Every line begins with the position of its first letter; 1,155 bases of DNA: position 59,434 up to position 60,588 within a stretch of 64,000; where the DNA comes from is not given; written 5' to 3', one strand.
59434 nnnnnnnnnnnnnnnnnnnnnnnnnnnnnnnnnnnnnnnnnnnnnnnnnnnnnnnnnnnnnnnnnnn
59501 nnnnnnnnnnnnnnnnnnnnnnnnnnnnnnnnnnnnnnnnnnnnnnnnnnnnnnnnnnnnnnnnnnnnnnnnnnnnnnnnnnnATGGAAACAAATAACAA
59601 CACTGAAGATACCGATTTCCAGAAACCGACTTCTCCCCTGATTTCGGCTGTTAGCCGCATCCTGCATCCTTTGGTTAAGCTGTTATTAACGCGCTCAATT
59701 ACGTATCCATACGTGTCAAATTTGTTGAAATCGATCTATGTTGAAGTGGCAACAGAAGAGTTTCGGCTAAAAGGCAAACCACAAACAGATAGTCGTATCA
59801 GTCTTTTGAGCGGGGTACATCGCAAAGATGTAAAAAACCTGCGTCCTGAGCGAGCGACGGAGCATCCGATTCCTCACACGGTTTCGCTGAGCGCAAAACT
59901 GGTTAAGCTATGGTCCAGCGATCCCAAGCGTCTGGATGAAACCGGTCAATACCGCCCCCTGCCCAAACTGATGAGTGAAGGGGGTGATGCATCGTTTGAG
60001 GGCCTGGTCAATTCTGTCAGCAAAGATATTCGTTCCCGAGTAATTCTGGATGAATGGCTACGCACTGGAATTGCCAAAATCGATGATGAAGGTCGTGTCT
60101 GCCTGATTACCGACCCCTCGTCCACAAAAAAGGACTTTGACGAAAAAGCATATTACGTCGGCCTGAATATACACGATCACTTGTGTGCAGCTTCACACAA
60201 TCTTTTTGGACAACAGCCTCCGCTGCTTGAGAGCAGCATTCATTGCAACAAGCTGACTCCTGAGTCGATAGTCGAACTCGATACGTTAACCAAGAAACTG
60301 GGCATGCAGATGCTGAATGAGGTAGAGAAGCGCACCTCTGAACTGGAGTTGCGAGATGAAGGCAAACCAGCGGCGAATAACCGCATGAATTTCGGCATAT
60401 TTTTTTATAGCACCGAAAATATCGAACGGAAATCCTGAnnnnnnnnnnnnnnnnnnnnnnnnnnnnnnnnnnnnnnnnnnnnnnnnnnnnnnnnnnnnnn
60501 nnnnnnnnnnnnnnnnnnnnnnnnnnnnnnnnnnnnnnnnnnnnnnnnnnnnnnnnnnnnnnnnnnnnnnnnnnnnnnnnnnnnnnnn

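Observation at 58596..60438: DUF6502 as a probable transcription factor with a readable operator and regulon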

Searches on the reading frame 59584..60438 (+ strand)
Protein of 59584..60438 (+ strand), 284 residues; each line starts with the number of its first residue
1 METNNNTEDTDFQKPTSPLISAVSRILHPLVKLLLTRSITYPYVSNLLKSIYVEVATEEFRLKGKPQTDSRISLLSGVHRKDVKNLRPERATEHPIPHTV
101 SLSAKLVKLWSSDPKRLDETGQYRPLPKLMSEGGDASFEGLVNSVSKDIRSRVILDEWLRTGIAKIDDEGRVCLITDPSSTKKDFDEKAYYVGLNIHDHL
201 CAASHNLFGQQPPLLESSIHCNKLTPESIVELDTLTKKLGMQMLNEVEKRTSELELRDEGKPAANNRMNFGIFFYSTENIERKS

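Call 3: search_protein_families(library=pfam, proteins=[window:59584-60438:+], max_evalue=0.01)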
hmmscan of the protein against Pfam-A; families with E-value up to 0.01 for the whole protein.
window:59584-60438:+ (284 aa): 1 family
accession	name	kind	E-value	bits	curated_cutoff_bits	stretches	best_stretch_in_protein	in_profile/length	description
PF20112.4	DUF6502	-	3.5e-30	105.2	27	1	20-275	5-261/268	Family of unknown function (DUF6502)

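Call 5: find_homologous_proteins(query=window:59584-60438:+)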
Query window:59584-60438:+ (284 aa): 1674 proteins with E <= 0.001 among 2322 candidates; the best 120 are listed.
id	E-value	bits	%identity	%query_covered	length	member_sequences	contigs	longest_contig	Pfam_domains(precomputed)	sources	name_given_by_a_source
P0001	2.6e-185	632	100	100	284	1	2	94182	PF20112.5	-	-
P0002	3.6e-160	550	87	99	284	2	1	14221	PF20112.5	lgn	-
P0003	1.2e-145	502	80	100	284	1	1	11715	PF20112.5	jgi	jgi:hypothetical protein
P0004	1.3e-142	492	80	98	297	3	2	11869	PF20112.5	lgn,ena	-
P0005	1.3e-135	469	75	100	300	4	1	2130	PF20112.5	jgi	-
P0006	2.9e-135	468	75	100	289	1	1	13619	PF20112.5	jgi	jgi:hypothetical protein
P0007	1.1e-134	466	76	100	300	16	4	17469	PF20112.5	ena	-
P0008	1.5e-134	466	74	100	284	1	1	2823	PF20112.5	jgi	jgi:hypothetical protein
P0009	2.0e-134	465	74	100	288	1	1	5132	PF20112.5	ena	-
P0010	3.2e-133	461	75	98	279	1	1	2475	PF20112.5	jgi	jgi:hypothetical protein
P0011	6.6e-133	460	75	98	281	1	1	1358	PF20112.5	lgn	-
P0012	1.1e-132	460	75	100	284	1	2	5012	PF20112.5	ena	-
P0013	1.1e-132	460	75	100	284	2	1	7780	PF20112.5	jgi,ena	-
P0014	1.4e-132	459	75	100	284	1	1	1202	PF20112.5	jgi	jgi:hypothetical protein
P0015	1.4e-132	459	73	100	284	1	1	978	PF20112.5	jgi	jgi:hypothetical protein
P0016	5.2e-132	457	74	100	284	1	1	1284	PF20112.5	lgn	-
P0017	5.3e-132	457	75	100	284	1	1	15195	PF20112.5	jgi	jgi:hypothetical protein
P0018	8.5e-132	457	75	100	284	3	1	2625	PF20112.5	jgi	jgi:Family of unknown function (DUF6502)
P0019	1.0e-131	456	74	100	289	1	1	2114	PF20112.5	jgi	jgi:hypothetical protein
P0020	2.2e-131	455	75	98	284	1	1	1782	PF20112.5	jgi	jgi:hypothetical protein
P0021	6.8e-131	454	73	100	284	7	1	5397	PF20112.5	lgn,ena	-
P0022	4.3e-130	451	74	98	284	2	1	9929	PF20112.5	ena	-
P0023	1.1e-129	450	73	100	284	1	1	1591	PF20112.5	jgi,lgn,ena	jgi:hypothetical protein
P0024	1.2e-129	450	73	100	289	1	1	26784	PF20112.5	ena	-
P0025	2.9e-128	445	72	100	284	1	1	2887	PF20112.5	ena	-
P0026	3.6e-128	445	71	100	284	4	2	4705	PF20112.5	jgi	jgi:hypothetical protein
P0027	4.1e-127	441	72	98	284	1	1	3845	PF20112.5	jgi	jgi:hypothetical protein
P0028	5.8e-127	441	71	100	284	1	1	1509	PF20112.5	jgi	jgi:hypothetical protein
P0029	6.7e-127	441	72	98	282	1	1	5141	PF20112.5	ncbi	-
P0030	8.7e-127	440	69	100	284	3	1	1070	PF20112.5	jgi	jgi:hypothetical protein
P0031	2.0e-126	439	71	100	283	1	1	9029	PF20112.5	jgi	jgi:Family of unknown function (DUF6502)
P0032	3.5e-126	438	74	98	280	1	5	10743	PF20112.5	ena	-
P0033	2.0e-125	436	70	100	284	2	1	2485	PF20112.5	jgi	jgi:Family of unknown function (DUF6502)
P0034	2.0e-125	436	70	99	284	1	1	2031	PF20112.5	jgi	jgi:hypothetical protein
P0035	2.4e-125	435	72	100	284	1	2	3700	PF20112.5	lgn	-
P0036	4.1e-125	435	70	100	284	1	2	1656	PF20112.5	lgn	-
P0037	5.5e-125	434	73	98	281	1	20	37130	PF20112.5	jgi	jgi:hypothetical protein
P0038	5.7e-125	434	69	100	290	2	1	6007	PF20112.5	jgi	jgi:Family of unknown function (DUF6502)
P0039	2.4e-124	432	70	99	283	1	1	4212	PF20112.5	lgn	-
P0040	2.8e-124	432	70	100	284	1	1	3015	PF20112.5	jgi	jgi:hypothetical protein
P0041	2.1e-123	429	71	100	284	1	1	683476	PF20112.5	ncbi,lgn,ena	-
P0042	4.9e-123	428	70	98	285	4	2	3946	PF20112.5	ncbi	-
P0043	5.7e-123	428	70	99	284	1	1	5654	PF20112.5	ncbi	ncbi:MAG: DUF6502 family protein [Pseudomonadota bacterium]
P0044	1.7e-122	426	71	100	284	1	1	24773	PF20112.5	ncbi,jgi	jgi:hypothetical protein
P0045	2.7e-122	425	68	100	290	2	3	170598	PF20112.5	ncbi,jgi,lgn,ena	-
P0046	5.9e-122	424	71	98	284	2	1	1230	PF20112.5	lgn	-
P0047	6.9e-122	424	69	100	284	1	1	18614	PF20112.5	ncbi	-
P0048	7.5e-122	424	70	99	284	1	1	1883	PF20112.5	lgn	-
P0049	8.3e-122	424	71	98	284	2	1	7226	PF20112.5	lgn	-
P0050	1.1e-121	423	69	98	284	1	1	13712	PF20112.5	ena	-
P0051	2.5e-121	422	69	98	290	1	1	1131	PF20112.5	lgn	-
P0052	7.3e-121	421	71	98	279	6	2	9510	PF20112.5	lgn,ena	-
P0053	2.8e-120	419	70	98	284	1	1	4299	PF20112.5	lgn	-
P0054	3.1e-120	419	74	91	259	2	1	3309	PF20112.5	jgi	jgi:hypothetical protein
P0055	4.1e-120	418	70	98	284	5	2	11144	PF20112.5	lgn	-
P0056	4.7e-120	418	69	99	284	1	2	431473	PF20112.5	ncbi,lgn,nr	ncbi:MAG: hypothetical protein KJ795_00705 [Gammaproteobacteria bacterium]|nr:hypothetical protein [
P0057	8.2e-120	417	67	99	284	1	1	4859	PF20112.5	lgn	-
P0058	1.9e-119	416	69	98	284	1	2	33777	PF20112.5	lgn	-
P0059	3.9e-119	415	68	100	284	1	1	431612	PF20112.5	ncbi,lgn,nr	ncbi:MAG: DUF6502 family protein [Sideroxydans sp.]|nr:DUF6502 family protein [Sideroxydans sp.]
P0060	8.5e-118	411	67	99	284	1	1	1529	PF20112.5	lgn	-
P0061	6.5e-114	398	66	99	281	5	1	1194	PF20112.5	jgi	jgi:hypothetical protein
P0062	2.7e-113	396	75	85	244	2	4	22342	PF20112.5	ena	-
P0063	7.6e-113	394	67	94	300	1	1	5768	PF20112.5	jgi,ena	jgi:Family of unknown function (DUF6502)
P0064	1.2e-112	394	76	83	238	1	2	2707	PF20112.5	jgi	jgi:hypothetical protein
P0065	3.8e-112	392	75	85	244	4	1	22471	PF20112.5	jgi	-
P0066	1.4e-110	387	66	94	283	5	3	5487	PF20112.5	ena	-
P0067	1.8e-110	387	66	97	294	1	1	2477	PF20112.5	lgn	-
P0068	3.7e-110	386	65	98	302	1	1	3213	PF20112.5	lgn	-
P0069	5.9e-109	382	66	94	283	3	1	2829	PF20112.5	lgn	-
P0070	2.1e-108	380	65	94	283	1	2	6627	PF20112.5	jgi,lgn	-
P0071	2.8e-108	379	63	98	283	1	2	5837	PF20112.5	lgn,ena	-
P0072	5.1e-108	379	63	100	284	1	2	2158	PF20112.5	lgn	-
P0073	5.8e-105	369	61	99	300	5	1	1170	PF20112.5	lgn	-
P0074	6.0e-105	369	64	93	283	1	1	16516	PF20112.5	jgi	jgi:hypothetical protein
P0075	1.2e-104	368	63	93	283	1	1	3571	PF20112.5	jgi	jgi:hypothetical protein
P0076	1.3e-104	367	69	88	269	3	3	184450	PF20112.5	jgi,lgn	jgi:hypothetical protein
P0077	1.6e-104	367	64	94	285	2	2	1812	PF20112.5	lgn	-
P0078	9.9e-104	365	85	67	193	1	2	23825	PF20112.5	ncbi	-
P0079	2.1e-103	364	77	76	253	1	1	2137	PF20112.5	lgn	-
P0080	3.6e-103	363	62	97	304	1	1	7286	PF20112.5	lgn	-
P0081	4.1e-103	363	67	88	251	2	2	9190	PF20112.5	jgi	jgi:Family of unknown function (DUF6502)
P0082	8.4e-102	358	59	98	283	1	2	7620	PF20112.5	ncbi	-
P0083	1.4e-100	354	60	98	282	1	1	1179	PF20112.5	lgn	-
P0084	4.2e-100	353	58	97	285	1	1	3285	PF20112.5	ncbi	-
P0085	6.8e-99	349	62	85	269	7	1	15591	PF20112.5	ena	-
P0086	2.7e-98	347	58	98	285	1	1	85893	PF20112.5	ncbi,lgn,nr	ncbi:MAG: hypothetical protein EPO42_03275 [Gallionellaceae bacterium]|nr:MAG: hypothetical protein 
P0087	3.5e-98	346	58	98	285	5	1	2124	PF20112.5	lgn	-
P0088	5.7e-98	346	59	98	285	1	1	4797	PF20112.5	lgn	-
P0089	7.9e-98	345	59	96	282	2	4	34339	PF20112.5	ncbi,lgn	-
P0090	4.1e-97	343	60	93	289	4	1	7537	PF20112.5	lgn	-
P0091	4.2e-97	343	62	85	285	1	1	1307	PF20112.5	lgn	-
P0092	1.1e-96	341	76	73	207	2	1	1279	PF20112.5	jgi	jgi:hypothetical protein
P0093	2.0e-96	341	59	97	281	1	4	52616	PF20112.5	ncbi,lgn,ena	-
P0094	2.4e-96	340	59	93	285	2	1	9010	PF20112.5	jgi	jgi:hypothetical protein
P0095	4.1e-96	340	60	94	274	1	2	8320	PF20112.5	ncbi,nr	ncbi:MAG TPA: DUF6502 family protein, partial [Burkholderiales bacterium]|nr:DUF6502 family protein 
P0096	7.0e-96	339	60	93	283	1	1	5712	PF20112.5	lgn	-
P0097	1.6e-95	338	58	97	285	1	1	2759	PF20112.5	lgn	-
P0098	1.7e-95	338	59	93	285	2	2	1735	PF20112.5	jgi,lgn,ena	-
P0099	2.0e-95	337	74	74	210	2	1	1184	PF20112.5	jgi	jgi:hypothetical protein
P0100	3.4e-95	337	58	97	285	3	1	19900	PF20112.5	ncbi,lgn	-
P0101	4.7e-95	336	59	85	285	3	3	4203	PF20112.5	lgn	-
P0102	5.2e-95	336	56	99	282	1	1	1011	PF20112.5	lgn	-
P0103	5.8e-95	336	59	93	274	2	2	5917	PF20112.5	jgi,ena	-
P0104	6.2e-95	336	59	93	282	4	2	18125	PF20112.5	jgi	jgi:hypothetical protein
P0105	1.1e-94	335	58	93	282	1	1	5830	PF20112.5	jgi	jgi:hypothetical protein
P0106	1.3e-94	335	60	93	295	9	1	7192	PF20112.5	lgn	-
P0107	1.9e-94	334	58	96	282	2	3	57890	PF20112.5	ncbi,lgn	-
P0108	2.1e-94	334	59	94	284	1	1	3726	PF20112.5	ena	-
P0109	2.6e-94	334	58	96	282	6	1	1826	PF20112.5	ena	-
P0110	2.8e-94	334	59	94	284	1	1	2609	PF20112.5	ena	-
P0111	7.1e-94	332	59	93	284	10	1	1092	PF20112.5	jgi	jgi:hypothetical protein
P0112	8.0e-94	332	57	94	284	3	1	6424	PF20112.5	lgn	-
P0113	3.2e-93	330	59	94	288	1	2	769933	PF20112.5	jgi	jgi:hypothetical protein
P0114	6.0e-93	329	60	92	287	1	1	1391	PF20112.5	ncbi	-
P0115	9.1e-93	329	56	97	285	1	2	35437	PF20112.5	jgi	jgi:hypothetical protein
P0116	9.4e-93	329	59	93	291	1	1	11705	PF20112.5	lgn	-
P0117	1.1e-92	328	58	94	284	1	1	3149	PF20112.5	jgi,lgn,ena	-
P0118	1.5e-92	328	58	93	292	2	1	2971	PF20112.5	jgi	jgi:hypothetical protein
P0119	1.7e-92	328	57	96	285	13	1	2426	PF20112.5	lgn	-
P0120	3.0e-92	327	59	85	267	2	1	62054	PF20112.5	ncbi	-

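Call 8: find_related_loci(query=A1, collection=genome_contigs, flank=4000)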
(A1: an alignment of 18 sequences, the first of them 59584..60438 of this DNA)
Query A1 (284 aa) in genome_contigs; peptide patterns used: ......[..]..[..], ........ (x = any residue, [..] = any of these).
537 stretches matched a pattern; 510 encode a relative of the query (tblastn E <= 1e-3); the best 80 are kept; 80 distinct loci.
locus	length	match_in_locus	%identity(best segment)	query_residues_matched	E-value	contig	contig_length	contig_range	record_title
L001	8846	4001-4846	86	1-282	2e-168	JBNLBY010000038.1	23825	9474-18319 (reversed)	MAG: Sideroxydans sp. isolate C2.bin.17.strict NODE_38_length_23825_cov_3.963071, whole genome shotgun sequence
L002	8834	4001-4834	80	1-278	1e-152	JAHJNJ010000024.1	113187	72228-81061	MAG: Gammaproteobacteria bacterium isolate Old_saline_glass_biofilm.mb.10 Old_saline_glass_b.mb.10_k141_31978, whole gen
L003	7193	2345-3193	74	1-283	2e-136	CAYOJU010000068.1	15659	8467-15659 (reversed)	MAG TPA_asm: uncultured Sideroxydans sp. isolate binchicken_co241_252 genome assembly, contig: NODE_3645_length_15659_co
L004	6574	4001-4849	71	1-283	2e-133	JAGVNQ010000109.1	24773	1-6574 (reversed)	MAG: Sideroxydans sp. isolate DeMMO3_12 c_000000019190, whole genome shotgun sequence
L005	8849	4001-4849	68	1-284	6e-131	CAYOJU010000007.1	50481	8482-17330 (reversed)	MAG TPA_asm: uncultured Sideroxydans sp. isolate binchicken_co241_252 genome assembly, contig: NODE_614_length_50481_cov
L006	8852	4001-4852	68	1-284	6e-130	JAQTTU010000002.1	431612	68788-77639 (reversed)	MAG: Sideroxydans sp. isolate STB_48 NODE_40_length_431612_cov_38.580785_Sandtown_B, whole genome shotgun sequence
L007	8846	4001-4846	69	1-282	5e-122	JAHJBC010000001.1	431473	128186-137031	MAG: Gammaproteobacteria bacterium isolate Modern_marine.mb.240 Modern_marine.mb.240_k141_160282, whole genome shotgun s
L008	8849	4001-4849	71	1-283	2e-133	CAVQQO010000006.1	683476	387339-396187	MAG: uncultured beta proteobacterium isolate MFD09848.bin.2.23 genome assembly, contig: contig_4164, whole genome shotgu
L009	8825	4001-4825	59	5-279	6e-105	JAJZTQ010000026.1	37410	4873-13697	MAG: Proteobacteria bacterium isolate SKS3.bin83 NODE_1534_length_37410_cov_36.033903, whole genome shotgun sequence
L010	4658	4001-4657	72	1-219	6e-103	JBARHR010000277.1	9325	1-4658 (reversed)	MAG: Gallionella sp. isolate MFD06487_ilm_asm_bin4 k127_124570, whole genome shotgun sequence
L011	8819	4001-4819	58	6-278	1e-102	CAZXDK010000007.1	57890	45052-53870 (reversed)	MAG TPA_asm: uncultured Gallionellaceae bacterium isolate SRP302447_co1_762 genome assembly, contig: NODE_1660_length_57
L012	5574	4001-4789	59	15-277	2e-100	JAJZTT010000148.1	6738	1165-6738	MAG: Proteobacteria bacterium isolate SKS3.bin88 NODE_19321_length_6738_cov_1.853426, whole genome shotgun sequence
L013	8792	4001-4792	58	15-278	1e-99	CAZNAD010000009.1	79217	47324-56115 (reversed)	MAG TPA_asm: uncultured Gallionellaceae bacterium isolate SRP302447_co1_355 genome assembly, contig: NODE_1044_length_79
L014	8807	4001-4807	57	10-278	1e-98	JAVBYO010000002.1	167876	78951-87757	MAG: Gallionellaceae bacterium isolate GS36 54, whole genome shotgun sequence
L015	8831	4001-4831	58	3-279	2e-98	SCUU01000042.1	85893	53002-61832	MAG: Gallionellaceae bacterium isolate GW715_bin.18 GW715_bin.18-41414, whole genome shotgun sequence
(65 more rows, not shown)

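Call 17: search_solved_structures(query=A1, max_evalue=10, show_alignments=2)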
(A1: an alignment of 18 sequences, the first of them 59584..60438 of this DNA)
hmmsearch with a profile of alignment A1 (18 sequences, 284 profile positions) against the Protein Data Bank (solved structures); distinct sequences matched with E-value up to 10: 2.
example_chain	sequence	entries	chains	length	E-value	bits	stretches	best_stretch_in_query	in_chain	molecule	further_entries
9dia_C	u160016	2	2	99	0.89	12.1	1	213-249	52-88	NeoNectin candidate 2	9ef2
8ap6_H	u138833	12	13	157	0.98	12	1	189-236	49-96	ATPTB4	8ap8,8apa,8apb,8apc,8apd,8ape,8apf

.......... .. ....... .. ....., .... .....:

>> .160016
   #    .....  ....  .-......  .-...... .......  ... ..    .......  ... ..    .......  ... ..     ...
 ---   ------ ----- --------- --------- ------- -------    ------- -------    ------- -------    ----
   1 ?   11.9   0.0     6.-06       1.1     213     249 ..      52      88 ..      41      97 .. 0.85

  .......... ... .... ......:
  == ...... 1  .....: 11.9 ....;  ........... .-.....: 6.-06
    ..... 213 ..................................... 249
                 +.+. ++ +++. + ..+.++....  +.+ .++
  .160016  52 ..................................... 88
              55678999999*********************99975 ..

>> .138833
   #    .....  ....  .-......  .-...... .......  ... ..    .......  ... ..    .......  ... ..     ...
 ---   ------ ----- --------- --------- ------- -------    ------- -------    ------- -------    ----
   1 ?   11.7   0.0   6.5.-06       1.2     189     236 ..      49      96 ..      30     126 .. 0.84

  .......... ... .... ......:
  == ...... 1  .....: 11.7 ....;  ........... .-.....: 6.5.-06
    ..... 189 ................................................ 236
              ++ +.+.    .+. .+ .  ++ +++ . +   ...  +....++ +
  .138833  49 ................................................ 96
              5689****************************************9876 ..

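Call 27: predict_structure(alignment_id=A2)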
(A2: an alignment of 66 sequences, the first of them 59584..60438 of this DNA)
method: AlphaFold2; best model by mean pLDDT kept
length: 284 residues; sequences in the alignment: 66
mean_pLDDT: 78.0   pTM: 0.60
mean pLDDT of the five models: 78.0, 74.4, 72.9, 70.6, 69.8
residues with pLDDT >= 90: 61; 70-90: 163; 50-70: 32; < 50: 28
segments of 3 or more residues with pLDDT < 50: 1-11, 91-99, 178-183
pLDDT, mean of each block of 10 residues (from residue 1): 39 68 86 82 88 89 84 90 77 42 80 81 88 90 86 87 86 70 62 76 72 57 87 91 89 91 85 74 48
secondary structure, 60 per line:
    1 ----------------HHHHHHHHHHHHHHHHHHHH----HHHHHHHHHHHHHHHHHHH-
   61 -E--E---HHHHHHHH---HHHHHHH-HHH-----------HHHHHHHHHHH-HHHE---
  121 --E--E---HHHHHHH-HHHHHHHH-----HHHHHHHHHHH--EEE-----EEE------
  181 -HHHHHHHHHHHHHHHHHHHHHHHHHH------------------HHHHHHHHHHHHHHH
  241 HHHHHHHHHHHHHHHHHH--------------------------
elements in order: H17-36 H41-59 H69-76 H80-86 H102-112 H130-136 H138-145 H151-161 E164-166 E172-174 H182-207 H226-258

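Call 29: fold_search(model_id=the predicted structure, library=pdb)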
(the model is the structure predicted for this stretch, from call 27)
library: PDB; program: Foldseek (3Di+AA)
matches with E <= 10: 355; with E <= 0.001: 0
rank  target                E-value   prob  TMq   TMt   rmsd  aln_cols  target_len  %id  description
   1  3qoe_B                8.5e-02  0.38  0.30  0.30  11.5       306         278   13  Crystal Structure of Heterocyst Differentiation Protein, HetR from Fischerella mv11 (released 2011-04-20)
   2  3gwz_A                5.6e-01  0.09  0.12  0.10  16.4       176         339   14  Structure of the Mitomycin 7-O-methyltransferase MmcR (released 2010-04-07)
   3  4aih_B                7.9e-01  0.12  0.13  0.25  20.2       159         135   12  Crystal structure of RovA from Yersinia in its free form (released 2012-09-12)
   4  2pjp_A                1.1e+00  0.15  0.14  0.29  12.4       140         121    9  Structure of the mRNA-binding domain of elongation factor SelB from E.coli in complex with SECIS RNA (released 2007-10-30)
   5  4b8x_B                1.4e+00  0.12  0.15  0.28  19.3       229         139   12  Near atomic resolution crystal structure of Sco5413, a MarR family transcriptional regulator from Streptomyces coelico (released 2012-10-17)
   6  5f8c_A                1.4e+00  0.04  0.10  0.08  21.6       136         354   16  Rv2258c-unbound (released 2016-06-29)
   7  4pta                  1.5e+00  0.25  0.20  0.38   4.6        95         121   16  Structure of MDR initiator (released 2014-06-25)
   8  3s2w_G                1.5e+00  0.14  0.12  0.23  16.1       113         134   15  The crystal structure of a MarR transcriptional regulator from Methanosarcina mazei Go1 (released 2011-06-22)
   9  8usc_X                1.6e+00  0.14  0.17  0.13  18.1       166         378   12  Nub1/Fat10-processing human 26S proteasome (released 2024-11-06)
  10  4yif_C                1.6e+00  0.08  0.14  0.24  16.8       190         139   14  Crystal structure of Rv0880 (released 2015-06-10)
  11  1vol_A                1.6e+00  0.06  0.11  0.15  14.7       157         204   10  TFIIB (HUMAN CORE DOMAIN)/TBP (A.THALIANA)/TATA ELEMENT TERNARY COMPLEX (released 1996-11-08)
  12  9qdr_B                1.7e+00  0.10  0.13  0.24  18.8       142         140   15  Structure of Staphylococcus aureus MarR-type repressor MhqR (released 2026-01-14)
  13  9fjr_f                1.8e+00  0.06  0.16  0.15  24.7       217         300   13  Cryo-EM structure of Mycobacterium tuberculosis sigma-B RNA polymerase bound to -10 promoter element ssDNA oligo - sig (released 2025-05-07)
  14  5ey0_A                1.8e+00  0.05  0.13  0.14  14.1       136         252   12  Crystal structure of CodY from Staphylococcus aureus with GTP and Ile (released 2016-09-14)
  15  4b8x_A                1.9e+00  0.10  0.15  0.27  19.4       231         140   13  Near atomic resolution crystal structure of Sco5413, a MarR family transcriptional regulator from Streptomyces coelico (released 2012-10-17)
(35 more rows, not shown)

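Call 33: search_protein_families(library=pfam, alignment_id=A2, max_evalue=10)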
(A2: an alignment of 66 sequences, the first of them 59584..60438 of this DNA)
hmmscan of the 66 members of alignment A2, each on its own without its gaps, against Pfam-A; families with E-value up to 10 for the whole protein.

A. member 1, window:59584-60438:+ (284 aa): 2 families
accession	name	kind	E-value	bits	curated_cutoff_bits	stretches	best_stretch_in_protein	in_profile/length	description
PF20112.4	DUF6502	-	3.5e-30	105.2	27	1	20-275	5-261/268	Family of unknown function (DUF6502)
PF16891.10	STPPase_N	-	0.096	13.6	26.8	1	199-216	29-46/48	Serine-threonine protein phosphatase N-terminal domain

B. families by the number of members that match (of 66 scanned): 15 families
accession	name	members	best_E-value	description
PF20112.4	DUF6502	66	2.6e-39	Family of unknown function (DUF6502)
PF19979.4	DUF6415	6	0.035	Family of unknown function (DUF6415)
PF19121.6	DUF5805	5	0.0069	Family of unknown function (DUF5805)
PF10088.15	DUF2326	3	0.017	Uncharacterised protein conserved in bacteria (DUF2326)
PF00218.27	IGPS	3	0.023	Indole-3-glycerol phosphate synthase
PF18607.7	HTH_54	2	0.0069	ParA helix turn helix domain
PF22411.1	Mre11_2nd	1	0.071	Mre11 nuclease, second domain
PF16891.10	STPPase_N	1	0.096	Serine-threonine protein phosphatase N-terminal domain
PF16735.10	MYO10_CC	1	0.11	Unconventional myosin-X coiled coil domain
PF08907.16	DUF1853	1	0.12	Domain of unknown function (DUF1853)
PF22223.1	ATR1_N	1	0.12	ATR1 N-terminal domain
PF23737.1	HTH_71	1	0.14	HTH 3-helical bundle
PF25102.1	DUF7810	1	0.15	Family of unknown function (DUF7810)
PF03460.22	NIR_SIR_ferr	1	0.19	Nitrite/Sulfite reductase ferredoxin-like half domain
PF10393.14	Matrilin_ccoil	1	0.22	Trimeric coiled-coil oligomerisation domain of matrilin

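Call 62: search_protein_families(library=ncbifam, proteins=[window:59584-60438:+], max_evalue=0.01)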
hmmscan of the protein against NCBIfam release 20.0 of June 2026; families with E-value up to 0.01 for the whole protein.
window:59584-60438:+ (284 aa): 0 families
